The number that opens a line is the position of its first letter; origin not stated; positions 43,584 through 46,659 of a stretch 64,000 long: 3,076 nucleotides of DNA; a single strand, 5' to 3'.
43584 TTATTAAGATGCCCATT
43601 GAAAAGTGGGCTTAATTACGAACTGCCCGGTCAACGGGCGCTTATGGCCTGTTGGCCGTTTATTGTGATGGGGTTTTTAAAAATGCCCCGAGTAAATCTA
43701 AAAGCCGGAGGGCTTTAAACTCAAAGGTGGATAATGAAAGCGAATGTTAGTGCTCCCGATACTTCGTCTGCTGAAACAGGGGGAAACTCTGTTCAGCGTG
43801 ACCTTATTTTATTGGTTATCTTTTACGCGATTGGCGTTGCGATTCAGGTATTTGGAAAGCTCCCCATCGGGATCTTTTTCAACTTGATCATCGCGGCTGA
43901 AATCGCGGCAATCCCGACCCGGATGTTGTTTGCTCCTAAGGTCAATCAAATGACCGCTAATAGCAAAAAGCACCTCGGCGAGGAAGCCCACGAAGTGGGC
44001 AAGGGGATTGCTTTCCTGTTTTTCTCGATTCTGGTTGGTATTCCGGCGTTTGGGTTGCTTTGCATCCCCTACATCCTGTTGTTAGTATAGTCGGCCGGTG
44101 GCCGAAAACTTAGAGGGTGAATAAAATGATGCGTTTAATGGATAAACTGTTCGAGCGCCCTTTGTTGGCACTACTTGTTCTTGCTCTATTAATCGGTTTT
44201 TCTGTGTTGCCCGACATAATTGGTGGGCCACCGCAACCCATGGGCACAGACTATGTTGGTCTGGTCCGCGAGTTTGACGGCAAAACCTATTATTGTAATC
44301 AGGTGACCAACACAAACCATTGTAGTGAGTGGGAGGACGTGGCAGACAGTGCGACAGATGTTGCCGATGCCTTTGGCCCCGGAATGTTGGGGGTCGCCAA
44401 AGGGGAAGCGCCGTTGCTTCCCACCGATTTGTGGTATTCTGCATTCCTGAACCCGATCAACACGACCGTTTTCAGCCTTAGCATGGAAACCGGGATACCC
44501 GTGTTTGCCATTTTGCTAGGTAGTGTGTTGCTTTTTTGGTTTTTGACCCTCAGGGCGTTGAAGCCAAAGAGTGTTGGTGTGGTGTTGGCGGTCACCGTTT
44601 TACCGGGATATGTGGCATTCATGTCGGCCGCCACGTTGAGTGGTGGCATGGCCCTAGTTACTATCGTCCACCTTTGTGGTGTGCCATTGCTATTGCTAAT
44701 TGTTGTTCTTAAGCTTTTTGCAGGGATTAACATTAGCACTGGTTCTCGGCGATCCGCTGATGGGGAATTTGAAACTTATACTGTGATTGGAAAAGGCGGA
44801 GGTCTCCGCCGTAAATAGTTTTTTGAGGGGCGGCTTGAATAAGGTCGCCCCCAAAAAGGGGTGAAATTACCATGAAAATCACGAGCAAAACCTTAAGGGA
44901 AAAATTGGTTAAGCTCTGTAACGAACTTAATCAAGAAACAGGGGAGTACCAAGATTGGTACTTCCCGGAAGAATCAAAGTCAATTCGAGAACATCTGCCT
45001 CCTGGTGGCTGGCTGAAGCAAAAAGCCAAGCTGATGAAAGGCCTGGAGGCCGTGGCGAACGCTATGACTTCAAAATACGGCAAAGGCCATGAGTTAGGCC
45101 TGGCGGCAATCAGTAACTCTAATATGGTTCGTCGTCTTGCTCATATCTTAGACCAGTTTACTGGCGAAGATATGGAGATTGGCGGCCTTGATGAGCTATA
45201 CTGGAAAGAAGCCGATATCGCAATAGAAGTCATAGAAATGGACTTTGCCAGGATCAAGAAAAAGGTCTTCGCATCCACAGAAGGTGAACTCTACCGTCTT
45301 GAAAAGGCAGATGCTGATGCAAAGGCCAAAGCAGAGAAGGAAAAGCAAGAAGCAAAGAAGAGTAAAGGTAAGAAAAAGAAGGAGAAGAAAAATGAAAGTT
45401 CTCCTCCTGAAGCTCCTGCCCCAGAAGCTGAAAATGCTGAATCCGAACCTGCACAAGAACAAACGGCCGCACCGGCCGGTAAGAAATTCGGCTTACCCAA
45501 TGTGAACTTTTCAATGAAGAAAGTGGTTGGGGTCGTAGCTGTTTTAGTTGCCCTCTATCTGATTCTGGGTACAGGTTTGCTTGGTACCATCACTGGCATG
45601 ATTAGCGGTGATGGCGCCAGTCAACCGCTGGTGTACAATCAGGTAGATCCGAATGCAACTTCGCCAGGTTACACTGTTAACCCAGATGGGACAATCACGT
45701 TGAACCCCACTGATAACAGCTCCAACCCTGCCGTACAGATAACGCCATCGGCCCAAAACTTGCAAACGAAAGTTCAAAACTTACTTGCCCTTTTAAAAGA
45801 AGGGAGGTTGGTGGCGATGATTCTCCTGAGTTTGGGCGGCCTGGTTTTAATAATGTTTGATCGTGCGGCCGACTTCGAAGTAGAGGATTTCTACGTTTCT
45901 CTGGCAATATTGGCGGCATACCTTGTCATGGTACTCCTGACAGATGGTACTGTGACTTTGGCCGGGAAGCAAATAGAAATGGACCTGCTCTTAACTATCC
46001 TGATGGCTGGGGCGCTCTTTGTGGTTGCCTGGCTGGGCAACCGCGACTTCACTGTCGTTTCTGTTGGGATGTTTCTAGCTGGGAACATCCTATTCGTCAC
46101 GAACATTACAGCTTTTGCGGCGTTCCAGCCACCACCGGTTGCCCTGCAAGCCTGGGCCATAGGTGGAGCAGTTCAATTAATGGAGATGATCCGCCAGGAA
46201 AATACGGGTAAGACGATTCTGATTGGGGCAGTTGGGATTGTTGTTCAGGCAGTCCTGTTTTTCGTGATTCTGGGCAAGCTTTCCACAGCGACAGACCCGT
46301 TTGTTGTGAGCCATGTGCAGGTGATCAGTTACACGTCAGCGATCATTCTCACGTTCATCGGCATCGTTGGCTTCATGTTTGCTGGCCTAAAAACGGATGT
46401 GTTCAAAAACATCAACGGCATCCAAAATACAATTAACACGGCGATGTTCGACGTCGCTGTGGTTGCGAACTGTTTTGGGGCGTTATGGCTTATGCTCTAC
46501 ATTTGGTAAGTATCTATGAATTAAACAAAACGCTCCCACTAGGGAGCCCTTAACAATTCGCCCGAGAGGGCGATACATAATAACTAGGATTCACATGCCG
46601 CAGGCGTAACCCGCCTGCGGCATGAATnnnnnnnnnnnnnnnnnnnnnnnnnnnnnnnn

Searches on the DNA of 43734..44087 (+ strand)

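Call 68: search_rna_families(sources=[L018, L030, L023, L029, L002], threshold=evalue, max_evalue=5)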
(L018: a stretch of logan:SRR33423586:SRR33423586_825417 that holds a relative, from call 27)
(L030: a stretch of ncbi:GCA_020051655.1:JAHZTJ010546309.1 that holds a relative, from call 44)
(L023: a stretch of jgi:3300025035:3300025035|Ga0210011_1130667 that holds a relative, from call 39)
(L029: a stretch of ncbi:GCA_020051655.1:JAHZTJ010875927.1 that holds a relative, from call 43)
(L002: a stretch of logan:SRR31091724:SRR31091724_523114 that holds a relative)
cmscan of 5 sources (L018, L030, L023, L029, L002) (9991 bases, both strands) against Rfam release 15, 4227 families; matches with E-value up to 5: 14.
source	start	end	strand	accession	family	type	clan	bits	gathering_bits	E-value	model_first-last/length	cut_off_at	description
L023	263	321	+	RF03814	mir-2797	Gene; miRNA;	-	30.8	74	0.016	1-77/77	no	mir-2797 microRNA precursor family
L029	385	532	+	RF01794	sok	Gene; antitoxin;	-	29.6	59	0.0014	1-157/157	no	sok antitoxin (CssrC)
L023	547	638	-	RF03845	mir-3327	Gene; miRNA;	-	29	85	0.058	1-89/89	no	mir-3327 microRNA precursor family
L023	257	330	+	RF00724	mir-282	Gene; miRNA;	-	25.1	55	0.36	1-92/92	no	mir-282 microRNA precursor family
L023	250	331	-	RF01028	mir-633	Gene; miRNA;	-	23.8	90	0.34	1-85/85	no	mir-633 microRNA precursor family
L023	270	316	-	RF03814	mir-2797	Gene; miRNA;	-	23.7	74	1.2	15-62/77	no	mir-2797 microRNA precursor family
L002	2966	3108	-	RF04128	MIR8562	Gene; miRNA;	-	22.6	211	1.2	45-198/242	no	MIR8562 microRNA precursor family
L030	1442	1515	+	RF00639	mir-515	Gene; miRNA;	CL00096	22.3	68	1.2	1-87/87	no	mir-515 microRNA precursor family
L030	1447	1513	+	RF01024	mir-944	Gene; miRNA;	-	22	100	4.1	1-88/88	no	mir-944 microRNA precursor family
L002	3060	3105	+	RF04140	mir-3118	Gene; miRNA;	-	21.5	89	2.5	1-76/76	no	mir-3118 microRNA precursor family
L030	1445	1518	+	RF04053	mir-95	Gene; miRNA;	-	20.5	67.5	4.8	1-79/79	no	mir-95 microRNA precursor family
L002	943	1003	+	RF03664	MIR6288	Gene; miRNA;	-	20.3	74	4.2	1-92/92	no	MIR6288 microRNA precursor family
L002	2192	2304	+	RF01955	NEAT1_1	Gene; lncRNA;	-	19.5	50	4.9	1-122/122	no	Nuclear enriched abundant transcript 1 conserved region 1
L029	468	594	+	RF02035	IMES-2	Gene;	-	18.4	54.7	0.38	1-141/141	no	IMES-2 RNA motif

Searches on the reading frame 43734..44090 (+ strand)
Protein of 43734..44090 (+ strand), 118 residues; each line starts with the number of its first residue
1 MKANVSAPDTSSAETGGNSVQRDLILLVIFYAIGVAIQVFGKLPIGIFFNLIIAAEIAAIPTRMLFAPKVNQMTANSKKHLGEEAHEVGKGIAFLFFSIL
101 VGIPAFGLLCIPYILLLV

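Call 9: search_protein_families(library=pfam, proteins=[window:43734-44090:+], max_evalue=0.01)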
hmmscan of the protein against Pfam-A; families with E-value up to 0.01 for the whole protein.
window:43734-44090:+ (118 aa): 0 families

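Call 25: find_homologous_proteins(query=A3, max_evalue=0.01)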
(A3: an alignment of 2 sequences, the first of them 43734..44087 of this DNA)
Query A3 (2 sequences) (118 aa, profile of the alignment): 4 proteins with E <= 0.01 among 348 candidates.
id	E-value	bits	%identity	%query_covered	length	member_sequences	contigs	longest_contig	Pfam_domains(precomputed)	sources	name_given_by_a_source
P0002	1.3e-69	250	76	97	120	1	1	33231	-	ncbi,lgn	-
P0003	3.8e-67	242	100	100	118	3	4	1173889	-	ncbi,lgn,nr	ncbi:MAG: hypothetical protein BroJett025_11220 [Patescibacteria group bacterium]|nr:MAG: hypothetic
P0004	1.2e-33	134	50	98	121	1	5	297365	-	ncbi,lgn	-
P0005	1.5e-33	133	59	81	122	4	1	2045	-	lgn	-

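Call 26: find_encoding_contigs(protein=P0004, flank=10000)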
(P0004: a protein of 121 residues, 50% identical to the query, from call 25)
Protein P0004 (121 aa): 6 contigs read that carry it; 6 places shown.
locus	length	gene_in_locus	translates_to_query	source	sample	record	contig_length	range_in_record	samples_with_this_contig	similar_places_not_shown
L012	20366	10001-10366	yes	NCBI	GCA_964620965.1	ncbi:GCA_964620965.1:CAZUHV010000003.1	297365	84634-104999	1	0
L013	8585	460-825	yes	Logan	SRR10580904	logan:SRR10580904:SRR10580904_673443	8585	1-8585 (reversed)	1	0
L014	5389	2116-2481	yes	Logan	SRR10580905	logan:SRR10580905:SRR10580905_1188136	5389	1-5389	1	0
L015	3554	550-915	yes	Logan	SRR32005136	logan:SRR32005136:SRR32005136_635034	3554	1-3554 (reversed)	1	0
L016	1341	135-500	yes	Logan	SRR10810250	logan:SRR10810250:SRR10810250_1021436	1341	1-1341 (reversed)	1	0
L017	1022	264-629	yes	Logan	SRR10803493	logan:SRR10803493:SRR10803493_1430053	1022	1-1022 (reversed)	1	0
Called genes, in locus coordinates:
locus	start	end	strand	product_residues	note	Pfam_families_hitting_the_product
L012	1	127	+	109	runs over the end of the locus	PF00825:Ribonuclease_P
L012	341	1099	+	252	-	PF02096:60KD_IMP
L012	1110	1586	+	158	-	PF13083:KH_KhpA-B, PF01424:R3H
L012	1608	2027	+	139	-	PF00075:RNase_H, PF13456:RVT_3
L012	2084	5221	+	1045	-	PF13196:DUF4012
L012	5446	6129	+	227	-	PF01386:Ribosomal_L25p, PF14693:Ribosomal_TL5_C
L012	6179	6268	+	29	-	-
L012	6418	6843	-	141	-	-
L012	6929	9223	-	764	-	PF00133:tRNA-synt_1, PF09334:tRNA-synt_1g, PF13603:tRNA-synt_1_2 (weak), PF09334:tRNA-synt_1g (weak), PF08264:Anticodon_1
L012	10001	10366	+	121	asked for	-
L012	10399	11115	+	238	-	-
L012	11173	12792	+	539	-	-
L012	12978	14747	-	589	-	PF12229:PG_binding_4 (weak), PF04294:VanW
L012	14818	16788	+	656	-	PF01547:SBP_bac_1, PF13416:SBP_bac_8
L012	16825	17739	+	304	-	-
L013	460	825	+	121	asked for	-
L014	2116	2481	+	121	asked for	-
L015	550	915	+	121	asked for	-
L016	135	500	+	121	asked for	-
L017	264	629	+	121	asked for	-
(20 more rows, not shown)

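Call 27: find_encoding_contigs(protein=P0005, flank=10000)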
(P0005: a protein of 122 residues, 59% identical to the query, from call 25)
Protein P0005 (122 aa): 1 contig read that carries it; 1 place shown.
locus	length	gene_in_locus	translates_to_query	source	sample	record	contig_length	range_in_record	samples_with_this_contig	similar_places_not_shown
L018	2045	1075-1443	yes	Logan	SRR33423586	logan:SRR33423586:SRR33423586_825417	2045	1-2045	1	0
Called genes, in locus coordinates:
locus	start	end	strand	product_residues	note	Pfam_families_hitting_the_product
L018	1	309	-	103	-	?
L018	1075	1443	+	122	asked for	-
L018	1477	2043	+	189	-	?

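Call 38: search_protein_representatives(alignment_id=A5)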
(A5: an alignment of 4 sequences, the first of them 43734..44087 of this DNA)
Query: 4 sequences, 120 profile positions. Proteins with E-value up to 0.001 (for the whole library): 5; up to 1e-10: 2; up to 1e-30: 1. The best 5 are listed.
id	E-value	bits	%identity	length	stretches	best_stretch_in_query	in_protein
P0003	7.3e-58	210.0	-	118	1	5-120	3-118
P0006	1.2e-15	73.7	-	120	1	27-119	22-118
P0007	4.6e-07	46.1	-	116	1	48-117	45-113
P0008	1.4e-06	44.5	-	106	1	15-104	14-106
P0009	5.0e-04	36.3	-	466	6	24-75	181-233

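Call 39: find_encoding_contigs(protein=P0006, flank=10000)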
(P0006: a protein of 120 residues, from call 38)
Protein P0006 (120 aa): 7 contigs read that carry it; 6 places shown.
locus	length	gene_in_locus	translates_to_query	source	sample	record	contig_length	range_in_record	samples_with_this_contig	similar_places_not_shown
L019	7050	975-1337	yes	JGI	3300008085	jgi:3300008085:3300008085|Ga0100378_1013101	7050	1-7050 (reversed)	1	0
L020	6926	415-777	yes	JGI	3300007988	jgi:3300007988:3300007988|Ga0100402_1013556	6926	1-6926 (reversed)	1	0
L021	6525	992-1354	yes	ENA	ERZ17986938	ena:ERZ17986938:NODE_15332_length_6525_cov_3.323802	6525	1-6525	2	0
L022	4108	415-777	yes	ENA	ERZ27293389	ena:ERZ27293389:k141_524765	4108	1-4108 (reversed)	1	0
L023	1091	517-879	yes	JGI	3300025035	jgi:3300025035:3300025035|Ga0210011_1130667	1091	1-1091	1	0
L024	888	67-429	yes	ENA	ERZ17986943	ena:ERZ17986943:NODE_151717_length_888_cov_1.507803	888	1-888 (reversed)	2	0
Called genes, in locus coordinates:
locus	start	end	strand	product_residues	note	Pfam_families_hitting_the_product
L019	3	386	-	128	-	?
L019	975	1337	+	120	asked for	-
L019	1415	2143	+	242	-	-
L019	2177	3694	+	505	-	-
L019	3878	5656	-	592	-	PF12229:PG_binding_4 (weak), PF04294:VanW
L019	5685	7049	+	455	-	?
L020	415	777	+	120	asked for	-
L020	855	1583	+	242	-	-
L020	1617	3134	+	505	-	-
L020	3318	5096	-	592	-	PF12229:PG_binding_4 (weak), PF04294:VanW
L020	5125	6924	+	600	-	?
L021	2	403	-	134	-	?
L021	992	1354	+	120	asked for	-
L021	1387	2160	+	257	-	-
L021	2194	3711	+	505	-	-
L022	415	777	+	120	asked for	-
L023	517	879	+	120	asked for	-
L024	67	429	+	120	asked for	-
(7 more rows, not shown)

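Call 43: find_encoding_contigs(protein=P0007, flank=6000)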
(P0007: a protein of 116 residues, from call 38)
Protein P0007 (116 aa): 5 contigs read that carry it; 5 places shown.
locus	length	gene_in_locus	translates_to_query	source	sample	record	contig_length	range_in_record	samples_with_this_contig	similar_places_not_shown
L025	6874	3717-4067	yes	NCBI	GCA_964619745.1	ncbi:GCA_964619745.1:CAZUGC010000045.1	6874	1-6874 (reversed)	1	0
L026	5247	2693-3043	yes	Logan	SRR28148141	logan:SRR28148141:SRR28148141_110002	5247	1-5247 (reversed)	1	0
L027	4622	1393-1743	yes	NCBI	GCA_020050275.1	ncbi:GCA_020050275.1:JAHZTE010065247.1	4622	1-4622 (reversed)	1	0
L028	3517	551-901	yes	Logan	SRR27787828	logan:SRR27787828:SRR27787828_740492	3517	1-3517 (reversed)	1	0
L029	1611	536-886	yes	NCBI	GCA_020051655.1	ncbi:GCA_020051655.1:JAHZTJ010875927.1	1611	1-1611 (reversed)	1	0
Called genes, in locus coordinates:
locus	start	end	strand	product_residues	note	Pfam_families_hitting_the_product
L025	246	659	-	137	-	-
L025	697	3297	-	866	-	PF00133:tRNA-synt_1, PF09334:tRNA-synt_1g, PF13603:tRNA-synt_1_2 (weak), PF09334:tRNA-synt_1g (weak), PF08264:Anticodon_1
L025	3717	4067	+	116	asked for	-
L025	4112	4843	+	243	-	-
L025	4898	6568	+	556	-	-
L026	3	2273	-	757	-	?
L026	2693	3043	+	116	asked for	-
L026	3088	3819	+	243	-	-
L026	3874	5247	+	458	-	?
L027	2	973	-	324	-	?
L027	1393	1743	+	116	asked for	-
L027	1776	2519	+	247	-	-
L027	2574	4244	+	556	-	-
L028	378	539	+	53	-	-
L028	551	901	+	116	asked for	-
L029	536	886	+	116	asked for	-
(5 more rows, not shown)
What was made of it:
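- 43734..46509 (+): Operon g1 (43734-44090, 118 aa), g2 (44117-44818), g3 (44872-46509, 545 aa): orphan membrane proteins. The three genes are syntenic in all related loci (calls 26, 39, 43).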

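Call 44: find_encoding_contigs(protein=P0008, flank=6000)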
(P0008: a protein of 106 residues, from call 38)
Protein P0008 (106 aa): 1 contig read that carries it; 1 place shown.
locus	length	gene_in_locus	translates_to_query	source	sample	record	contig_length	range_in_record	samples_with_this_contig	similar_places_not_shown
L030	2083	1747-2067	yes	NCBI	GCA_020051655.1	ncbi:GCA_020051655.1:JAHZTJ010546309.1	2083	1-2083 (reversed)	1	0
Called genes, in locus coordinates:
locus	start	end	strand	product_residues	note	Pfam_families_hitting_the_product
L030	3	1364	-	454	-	?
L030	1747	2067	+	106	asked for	-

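Call 56: find_homologous_proteins(query=A8, max_evalue=0.01)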
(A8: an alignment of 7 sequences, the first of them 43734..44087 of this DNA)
Query A8 (7 sequences) (118 aa, profile of the alignment): 7 proteins with E <= 0.01 among 2582 candidates.
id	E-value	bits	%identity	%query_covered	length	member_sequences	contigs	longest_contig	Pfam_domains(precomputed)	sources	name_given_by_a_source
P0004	4.0e-49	183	50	98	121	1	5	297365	-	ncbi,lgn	-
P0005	8.0e-49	183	59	81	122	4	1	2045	-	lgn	-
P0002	1.4e-48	182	76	97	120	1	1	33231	-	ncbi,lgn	-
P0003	1.7e-45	172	100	100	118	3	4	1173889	-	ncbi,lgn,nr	ncbi:MAG: hypothetical protein BroJett025_11220 [Patescibacteria group bacterium]|nr:MAG: hypothetic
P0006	2.0e-38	149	43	36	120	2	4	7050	-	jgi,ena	-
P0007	2.4e-34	136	37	53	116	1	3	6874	-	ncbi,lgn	-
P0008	1.3e-31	127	37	64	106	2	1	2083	-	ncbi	-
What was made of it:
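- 43734..46509 (+): The g1 family has only 7 clusters in the database (call 56).
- The distribution is tiny, at 7 lineages (call 56).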

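Call 85: search_protein_families(library=ncbifam, proteins=[window:43734-44087:+], max_evalue=0.1)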
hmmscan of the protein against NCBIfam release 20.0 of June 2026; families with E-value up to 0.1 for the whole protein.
window:43734-44087:+ (118 aa): 0 families

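Call 86: search_protein_families(library=padloc, proteins=[window:43734-44087:+], max_evalue=0.1)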
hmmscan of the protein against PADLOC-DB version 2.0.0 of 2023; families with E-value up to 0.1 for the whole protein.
window:43734-44087:+ (118 aa): 0 families

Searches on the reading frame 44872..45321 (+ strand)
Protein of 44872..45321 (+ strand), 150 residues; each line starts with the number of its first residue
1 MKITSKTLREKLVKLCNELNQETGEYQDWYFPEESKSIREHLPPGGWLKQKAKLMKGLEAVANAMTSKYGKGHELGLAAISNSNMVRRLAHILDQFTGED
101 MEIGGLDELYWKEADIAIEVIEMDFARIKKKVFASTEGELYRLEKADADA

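Call 79: predict_structure(alignment_id=A11)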
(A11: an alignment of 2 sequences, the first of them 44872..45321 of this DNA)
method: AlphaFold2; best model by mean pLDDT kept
length: 150 residues; sequences in the alignment: 2
mean_pLDDT: 47.2   pTM: 0.38
mean pLDDT of the five models: 47.2, 40.9, 36.3, 35.1, 34.5
residues with pLDDT >= 90: 0; 70-90: 0; 50-70: 60; < 50: 90
segments of 3 or more residues with pLDDT < 50: 1-3, 22-42, 76-79, 94-150
pLDDT, mean of each block of 10 residues (from residue 1): 55 61 42 43 56 65 61 49 51 46 34 31 36 34 43
secondary structure, 60 per line:
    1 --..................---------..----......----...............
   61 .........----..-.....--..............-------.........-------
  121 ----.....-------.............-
elements in order: H5-20 H38-41 H46-69 H77-81 H84-97 H105-113 H125-129 H137-149
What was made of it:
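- Tried and rejected: AlphaFold2 of the shared N-terminal domain gave pLDDT 47, so no fold search was attempted (call 79).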

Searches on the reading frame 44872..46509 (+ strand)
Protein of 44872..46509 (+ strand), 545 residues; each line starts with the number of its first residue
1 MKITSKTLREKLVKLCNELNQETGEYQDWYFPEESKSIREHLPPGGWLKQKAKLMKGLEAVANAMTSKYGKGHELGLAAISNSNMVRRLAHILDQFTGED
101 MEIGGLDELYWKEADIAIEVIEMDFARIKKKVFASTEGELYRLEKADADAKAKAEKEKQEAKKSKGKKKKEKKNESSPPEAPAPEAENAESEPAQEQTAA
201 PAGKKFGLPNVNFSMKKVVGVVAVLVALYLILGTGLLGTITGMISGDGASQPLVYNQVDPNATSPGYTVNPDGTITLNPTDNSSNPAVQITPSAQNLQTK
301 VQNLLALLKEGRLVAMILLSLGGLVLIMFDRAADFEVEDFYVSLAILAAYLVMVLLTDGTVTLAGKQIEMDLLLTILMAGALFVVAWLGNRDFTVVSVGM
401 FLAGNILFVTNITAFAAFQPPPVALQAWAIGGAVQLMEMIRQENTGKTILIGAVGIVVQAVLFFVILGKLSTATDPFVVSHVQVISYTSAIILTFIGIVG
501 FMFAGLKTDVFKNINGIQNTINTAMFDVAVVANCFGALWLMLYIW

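Call 9: search_protein_families(library=pfam, proteins=[window:44872-46509:+], max_evalue=0.01)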
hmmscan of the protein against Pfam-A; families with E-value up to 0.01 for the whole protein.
window:44872-46509:+ (545 aa): 1 family
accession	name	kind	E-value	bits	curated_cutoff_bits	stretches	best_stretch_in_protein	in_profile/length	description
PF14235.11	DUF4337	-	0.0023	18.5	27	1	128-243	48-154/161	Domain of unknown function (DUF4337)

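Call 85: search_protein_families(library=ncbifam, proteins=[window:44872-46506:+], max_evalue=0.1)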
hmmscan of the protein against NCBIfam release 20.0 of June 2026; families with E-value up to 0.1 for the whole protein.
window:44872-46506:+ (545 aa): 3 families
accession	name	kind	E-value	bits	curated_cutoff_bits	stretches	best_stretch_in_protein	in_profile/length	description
TIGR02102.1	pullulan_Gpos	equivalog_domain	0.0069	14.2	1042.25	1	147-228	1016-1099/1113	pullulanase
NF005844.0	PRK07764.1-3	equivalog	0.014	14.2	964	1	147-272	435-495/841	DNA polymerase III subunit gamma and tau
NF005411.0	PRK06975.1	equivalog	0.074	11.3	414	1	144-227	263-341/660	fused uroporphyrinogen-III synthase HemD/membrane protein HemX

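Call 86: search_protein_families(library=padloc, proteins=[window:44872-46506:+], max_evalue=0.1)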
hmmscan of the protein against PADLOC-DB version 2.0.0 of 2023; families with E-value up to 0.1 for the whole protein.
window:44872-46506:+ (545 aa): 1 family
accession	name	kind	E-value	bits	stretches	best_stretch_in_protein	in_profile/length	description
PDLC04039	PD-T4-6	-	0.042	10.8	0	171-235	338-403/458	-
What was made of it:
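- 43734..46509 (+): No significant Pfam, NCBIfam or PADLOC match; all hits fall below the curated cut-offs (calls 9, 85, 86).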
